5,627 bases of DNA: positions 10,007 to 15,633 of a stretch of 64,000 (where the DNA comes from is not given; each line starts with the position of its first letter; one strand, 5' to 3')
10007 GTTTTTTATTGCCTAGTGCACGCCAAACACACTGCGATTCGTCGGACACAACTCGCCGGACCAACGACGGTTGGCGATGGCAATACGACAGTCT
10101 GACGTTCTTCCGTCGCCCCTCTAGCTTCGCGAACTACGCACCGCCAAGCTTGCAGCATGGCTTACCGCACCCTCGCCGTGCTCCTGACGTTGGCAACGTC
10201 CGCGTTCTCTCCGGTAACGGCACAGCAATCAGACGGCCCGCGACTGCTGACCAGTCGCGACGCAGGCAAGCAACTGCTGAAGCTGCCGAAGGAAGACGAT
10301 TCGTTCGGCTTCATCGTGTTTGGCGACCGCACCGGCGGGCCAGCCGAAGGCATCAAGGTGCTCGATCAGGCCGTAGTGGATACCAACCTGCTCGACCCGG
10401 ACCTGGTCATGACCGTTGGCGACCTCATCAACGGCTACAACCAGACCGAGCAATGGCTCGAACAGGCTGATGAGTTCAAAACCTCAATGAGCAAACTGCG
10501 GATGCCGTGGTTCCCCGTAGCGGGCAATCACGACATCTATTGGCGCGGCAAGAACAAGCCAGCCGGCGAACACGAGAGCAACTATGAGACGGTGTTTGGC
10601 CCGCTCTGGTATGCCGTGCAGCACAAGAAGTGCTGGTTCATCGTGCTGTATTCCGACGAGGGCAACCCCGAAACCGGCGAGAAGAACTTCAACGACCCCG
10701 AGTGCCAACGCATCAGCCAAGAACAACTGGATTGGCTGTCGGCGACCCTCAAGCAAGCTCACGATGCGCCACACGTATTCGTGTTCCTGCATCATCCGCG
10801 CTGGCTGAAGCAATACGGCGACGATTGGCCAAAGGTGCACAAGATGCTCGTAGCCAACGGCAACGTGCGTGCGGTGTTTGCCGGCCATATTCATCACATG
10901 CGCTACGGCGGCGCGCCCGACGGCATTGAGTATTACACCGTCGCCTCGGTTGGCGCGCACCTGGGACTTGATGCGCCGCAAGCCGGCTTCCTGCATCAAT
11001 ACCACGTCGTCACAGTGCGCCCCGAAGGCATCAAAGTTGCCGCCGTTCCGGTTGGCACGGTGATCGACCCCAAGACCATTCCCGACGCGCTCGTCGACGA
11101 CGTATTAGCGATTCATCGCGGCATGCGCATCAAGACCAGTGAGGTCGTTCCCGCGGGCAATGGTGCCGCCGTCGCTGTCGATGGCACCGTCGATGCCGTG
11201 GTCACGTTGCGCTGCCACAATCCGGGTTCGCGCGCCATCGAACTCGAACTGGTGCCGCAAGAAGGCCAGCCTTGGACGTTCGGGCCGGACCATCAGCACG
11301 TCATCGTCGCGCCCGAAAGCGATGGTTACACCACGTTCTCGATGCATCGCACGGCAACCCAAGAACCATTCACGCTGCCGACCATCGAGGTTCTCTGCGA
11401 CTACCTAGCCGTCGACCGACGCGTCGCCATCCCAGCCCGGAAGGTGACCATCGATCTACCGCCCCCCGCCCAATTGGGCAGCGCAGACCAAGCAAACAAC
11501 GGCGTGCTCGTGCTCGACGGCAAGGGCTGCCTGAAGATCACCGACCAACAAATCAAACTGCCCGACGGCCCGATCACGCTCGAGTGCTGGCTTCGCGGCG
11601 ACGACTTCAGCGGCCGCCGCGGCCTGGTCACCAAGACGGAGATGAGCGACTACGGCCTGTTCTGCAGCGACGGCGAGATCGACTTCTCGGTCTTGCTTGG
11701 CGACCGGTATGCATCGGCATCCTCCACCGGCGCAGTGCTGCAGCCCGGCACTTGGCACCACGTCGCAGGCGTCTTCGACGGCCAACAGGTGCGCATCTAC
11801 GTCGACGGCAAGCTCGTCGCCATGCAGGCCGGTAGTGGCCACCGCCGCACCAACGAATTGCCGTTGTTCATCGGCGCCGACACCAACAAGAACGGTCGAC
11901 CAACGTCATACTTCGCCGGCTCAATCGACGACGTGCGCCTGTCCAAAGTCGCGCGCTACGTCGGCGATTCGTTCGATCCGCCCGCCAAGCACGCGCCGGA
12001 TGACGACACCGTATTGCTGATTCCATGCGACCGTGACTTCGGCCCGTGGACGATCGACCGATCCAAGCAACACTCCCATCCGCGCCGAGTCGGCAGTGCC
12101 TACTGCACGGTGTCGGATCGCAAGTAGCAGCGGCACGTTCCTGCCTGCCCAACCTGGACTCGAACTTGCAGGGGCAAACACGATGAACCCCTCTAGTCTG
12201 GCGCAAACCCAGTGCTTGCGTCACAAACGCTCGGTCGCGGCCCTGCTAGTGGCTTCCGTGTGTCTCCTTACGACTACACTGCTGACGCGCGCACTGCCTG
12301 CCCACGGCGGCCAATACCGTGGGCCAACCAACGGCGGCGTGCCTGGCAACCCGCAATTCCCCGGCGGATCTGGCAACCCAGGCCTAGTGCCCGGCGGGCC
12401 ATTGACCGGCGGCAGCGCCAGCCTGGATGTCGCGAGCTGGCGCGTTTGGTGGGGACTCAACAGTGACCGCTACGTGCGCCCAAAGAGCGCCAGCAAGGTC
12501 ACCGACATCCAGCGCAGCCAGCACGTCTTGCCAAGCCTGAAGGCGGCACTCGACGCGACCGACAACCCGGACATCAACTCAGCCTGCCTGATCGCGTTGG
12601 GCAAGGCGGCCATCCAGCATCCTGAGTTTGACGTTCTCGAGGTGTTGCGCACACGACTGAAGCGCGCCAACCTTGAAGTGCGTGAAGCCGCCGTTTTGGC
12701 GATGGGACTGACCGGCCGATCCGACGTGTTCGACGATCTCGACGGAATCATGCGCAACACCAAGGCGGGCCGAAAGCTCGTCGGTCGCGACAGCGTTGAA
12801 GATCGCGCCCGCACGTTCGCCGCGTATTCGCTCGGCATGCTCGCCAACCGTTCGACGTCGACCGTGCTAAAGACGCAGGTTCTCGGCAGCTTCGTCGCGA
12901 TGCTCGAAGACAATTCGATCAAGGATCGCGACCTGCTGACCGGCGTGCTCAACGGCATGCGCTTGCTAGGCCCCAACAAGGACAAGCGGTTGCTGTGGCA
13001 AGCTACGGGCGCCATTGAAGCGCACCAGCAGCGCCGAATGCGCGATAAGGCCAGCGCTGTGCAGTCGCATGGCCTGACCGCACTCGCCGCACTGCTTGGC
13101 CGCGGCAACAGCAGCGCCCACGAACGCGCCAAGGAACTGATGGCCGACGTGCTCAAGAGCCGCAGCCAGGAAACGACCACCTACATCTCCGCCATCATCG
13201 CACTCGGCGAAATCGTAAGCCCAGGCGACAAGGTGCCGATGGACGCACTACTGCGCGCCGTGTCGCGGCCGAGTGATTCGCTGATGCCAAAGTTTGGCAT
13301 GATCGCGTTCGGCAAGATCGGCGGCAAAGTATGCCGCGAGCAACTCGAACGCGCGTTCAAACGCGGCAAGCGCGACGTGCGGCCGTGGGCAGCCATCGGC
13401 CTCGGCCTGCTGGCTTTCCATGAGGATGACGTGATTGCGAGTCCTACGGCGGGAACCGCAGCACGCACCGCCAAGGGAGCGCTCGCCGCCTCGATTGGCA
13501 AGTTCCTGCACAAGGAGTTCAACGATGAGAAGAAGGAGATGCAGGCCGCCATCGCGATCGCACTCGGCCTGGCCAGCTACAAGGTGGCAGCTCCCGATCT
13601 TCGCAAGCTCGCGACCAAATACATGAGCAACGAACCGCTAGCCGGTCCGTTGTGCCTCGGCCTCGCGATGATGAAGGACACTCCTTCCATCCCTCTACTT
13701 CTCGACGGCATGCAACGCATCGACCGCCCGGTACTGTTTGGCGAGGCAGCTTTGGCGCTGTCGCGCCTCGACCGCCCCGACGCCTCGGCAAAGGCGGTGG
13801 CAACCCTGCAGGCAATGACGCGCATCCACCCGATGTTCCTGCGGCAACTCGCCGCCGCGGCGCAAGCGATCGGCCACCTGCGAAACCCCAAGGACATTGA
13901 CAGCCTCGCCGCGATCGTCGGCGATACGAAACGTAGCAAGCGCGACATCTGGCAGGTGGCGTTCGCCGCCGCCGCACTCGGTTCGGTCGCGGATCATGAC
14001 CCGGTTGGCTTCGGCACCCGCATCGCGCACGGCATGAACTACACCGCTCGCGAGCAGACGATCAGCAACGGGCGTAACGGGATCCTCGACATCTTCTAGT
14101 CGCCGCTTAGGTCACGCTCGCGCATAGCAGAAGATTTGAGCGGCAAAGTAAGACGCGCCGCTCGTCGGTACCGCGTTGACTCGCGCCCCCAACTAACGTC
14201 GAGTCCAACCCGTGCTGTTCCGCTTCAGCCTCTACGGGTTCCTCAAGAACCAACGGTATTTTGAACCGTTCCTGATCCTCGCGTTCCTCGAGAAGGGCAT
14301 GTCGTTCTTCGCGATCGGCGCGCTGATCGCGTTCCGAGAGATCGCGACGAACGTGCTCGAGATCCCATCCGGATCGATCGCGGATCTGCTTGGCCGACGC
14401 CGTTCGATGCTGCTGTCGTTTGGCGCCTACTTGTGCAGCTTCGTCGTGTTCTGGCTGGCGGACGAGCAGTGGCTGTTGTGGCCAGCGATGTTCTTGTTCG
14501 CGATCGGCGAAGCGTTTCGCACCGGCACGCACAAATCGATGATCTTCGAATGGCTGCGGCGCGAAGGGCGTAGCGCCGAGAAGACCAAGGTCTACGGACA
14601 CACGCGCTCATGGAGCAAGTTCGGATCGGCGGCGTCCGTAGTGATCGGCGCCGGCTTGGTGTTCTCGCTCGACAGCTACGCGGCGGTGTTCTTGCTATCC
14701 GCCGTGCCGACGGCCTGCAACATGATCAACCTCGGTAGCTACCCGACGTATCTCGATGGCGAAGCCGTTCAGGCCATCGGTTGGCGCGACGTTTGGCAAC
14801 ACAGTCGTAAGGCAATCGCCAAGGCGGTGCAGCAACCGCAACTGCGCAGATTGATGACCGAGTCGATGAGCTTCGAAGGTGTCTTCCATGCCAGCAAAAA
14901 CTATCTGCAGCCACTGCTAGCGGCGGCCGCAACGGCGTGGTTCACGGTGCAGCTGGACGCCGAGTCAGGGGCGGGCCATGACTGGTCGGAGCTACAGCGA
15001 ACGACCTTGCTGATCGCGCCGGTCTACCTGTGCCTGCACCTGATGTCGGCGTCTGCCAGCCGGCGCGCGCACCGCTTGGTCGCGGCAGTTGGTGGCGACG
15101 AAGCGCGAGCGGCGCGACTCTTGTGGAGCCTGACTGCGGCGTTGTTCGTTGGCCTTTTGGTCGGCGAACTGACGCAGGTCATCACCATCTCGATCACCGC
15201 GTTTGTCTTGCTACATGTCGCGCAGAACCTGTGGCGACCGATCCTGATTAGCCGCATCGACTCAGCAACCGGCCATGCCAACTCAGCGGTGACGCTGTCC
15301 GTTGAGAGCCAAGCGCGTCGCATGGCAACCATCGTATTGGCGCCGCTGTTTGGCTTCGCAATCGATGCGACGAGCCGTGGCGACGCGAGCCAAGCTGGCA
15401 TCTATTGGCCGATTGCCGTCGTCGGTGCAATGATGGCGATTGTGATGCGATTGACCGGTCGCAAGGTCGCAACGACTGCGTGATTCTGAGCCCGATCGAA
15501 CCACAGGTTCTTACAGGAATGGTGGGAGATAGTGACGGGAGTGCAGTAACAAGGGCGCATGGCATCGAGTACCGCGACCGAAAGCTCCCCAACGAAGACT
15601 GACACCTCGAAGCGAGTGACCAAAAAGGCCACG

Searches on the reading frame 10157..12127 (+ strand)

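Call 37: search_protein_families(library=pfam, proteins=[window:10157-12127:+], max_evalue=0.00001)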
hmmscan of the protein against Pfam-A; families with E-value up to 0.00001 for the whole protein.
window:10157-12127:+ (656 aa): 3 families
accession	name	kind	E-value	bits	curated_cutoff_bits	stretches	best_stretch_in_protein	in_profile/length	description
PF13385.13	Laminin_G_3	-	1.6e-23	84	27.6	1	459-599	7-144/151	Concanavalin A-like lectin/glucanases superfamily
PF00149.33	Metallophos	-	1e-14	55.8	21.5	1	66-247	19-190/191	Calcineurin-like phosphoesterase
PF02210.31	Laminin_G_2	-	3.8e-08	34.3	22.9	1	504-596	26-124/126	Laminin G domain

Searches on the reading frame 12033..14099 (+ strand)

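Call 37: search_protein_families(library=pfam, proteins=[window:12033-14099:+], max_evalue=0.00001)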
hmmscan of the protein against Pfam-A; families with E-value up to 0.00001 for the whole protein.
window:12033-14099:+ (688 aa): 1 family
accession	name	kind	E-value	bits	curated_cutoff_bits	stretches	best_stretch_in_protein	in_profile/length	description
PF13646.12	HEAT_2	-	4.9e-16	59.2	27.7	1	167-243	2-74/88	HEAT repeats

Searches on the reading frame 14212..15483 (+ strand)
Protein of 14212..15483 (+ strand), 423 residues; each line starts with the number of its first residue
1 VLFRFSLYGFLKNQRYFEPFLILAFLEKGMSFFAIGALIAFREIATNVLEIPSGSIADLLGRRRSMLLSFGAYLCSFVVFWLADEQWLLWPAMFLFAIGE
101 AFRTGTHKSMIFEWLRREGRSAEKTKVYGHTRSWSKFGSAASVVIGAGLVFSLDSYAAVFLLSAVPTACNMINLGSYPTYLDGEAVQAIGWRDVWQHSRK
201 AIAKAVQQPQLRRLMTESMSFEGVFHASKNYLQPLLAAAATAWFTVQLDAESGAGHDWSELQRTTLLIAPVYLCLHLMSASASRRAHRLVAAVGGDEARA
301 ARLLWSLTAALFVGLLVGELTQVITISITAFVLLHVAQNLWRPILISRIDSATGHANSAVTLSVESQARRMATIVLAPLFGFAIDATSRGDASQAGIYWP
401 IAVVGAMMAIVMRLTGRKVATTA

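Call 37: search_protein_families(library=pfam, proteins=[window:14212-15483:+], max_evalue=0.00001)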
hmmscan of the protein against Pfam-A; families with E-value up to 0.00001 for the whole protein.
window:14212-15483:+ (423 aa): 1 family
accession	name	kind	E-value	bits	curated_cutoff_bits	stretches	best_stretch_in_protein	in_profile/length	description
PF07690.21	MFS_1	-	2.5e-12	46.8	33.4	1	20-360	18-332/347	Major Facilitator Superfamily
